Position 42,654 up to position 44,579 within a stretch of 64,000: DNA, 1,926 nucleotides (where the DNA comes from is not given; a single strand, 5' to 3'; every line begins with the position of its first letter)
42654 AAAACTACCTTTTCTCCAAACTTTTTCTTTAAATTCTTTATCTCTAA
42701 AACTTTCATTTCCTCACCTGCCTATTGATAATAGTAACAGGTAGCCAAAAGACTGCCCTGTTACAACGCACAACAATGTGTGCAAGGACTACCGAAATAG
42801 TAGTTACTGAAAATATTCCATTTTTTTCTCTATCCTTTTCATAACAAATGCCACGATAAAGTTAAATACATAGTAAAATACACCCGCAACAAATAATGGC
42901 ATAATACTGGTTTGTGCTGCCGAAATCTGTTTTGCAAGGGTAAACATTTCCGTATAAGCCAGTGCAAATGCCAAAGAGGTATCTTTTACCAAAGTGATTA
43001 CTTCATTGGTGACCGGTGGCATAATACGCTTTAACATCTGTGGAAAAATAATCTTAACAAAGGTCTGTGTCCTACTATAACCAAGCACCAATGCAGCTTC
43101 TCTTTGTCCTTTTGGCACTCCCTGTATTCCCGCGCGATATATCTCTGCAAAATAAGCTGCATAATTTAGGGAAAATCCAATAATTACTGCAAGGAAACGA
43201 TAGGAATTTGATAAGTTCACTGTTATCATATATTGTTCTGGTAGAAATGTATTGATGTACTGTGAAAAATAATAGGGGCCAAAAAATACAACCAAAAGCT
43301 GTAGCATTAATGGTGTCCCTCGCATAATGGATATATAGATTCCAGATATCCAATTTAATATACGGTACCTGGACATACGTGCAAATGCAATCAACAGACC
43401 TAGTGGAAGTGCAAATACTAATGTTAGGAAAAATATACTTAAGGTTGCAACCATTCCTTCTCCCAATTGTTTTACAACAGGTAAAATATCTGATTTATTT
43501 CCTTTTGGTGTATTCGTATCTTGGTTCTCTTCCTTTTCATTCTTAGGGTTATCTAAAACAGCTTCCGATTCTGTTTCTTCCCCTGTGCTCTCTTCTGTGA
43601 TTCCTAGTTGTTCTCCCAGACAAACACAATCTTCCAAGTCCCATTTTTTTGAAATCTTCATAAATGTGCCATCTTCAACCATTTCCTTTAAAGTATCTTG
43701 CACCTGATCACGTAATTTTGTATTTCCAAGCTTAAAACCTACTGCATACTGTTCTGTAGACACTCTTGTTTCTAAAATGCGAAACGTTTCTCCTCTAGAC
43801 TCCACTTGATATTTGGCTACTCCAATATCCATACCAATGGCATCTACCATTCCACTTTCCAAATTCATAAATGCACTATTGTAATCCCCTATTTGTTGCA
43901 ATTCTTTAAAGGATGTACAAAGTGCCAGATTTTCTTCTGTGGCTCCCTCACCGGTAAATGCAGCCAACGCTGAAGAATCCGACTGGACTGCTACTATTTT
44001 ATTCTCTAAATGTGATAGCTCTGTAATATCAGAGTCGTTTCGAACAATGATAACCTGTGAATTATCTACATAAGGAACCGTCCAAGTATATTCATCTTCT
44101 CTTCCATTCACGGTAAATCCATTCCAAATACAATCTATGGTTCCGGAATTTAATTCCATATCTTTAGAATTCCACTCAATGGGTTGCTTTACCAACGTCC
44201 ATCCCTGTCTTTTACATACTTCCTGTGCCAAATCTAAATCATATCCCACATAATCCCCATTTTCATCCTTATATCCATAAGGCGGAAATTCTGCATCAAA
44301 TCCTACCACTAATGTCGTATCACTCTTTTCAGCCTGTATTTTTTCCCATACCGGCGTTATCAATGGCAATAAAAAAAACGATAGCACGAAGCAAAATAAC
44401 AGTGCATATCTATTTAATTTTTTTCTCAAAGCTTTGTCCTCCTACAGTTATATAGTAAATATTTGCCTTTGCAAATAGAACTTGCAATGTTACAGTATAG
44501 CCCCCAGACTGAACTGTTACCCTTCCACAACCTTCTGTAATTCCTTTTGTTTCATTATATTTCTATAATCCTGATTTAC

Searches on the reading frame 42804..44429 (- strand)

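Call 76: search_protein_families(library=pfam, proteins=[window:42804-44429:-], max_evalue=0.001)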
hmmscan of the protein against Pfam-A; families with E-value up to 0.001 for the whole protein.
window:42804-44429:- (541 aa): 3 families
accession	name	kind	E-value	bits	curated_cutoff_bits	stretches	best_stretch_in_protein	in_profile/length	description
PF00497.25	SBP_bac_3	-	3.1e-32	111.5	26.4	1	40-263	1-129/132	Bacterial extracellular solute-binding proteins, family 3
PF00528.27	BPD_transp_1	-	5.3e-24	85.4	26.4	1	340-538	1-183/184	Binding-protein-dependent transport system inner membrane component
PF12974.12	Phosphonate-bd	-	7.9e-07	29.1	27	1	125-250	87-216/242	ABC transporter, phosphonate, periplasmic substrate-binding protein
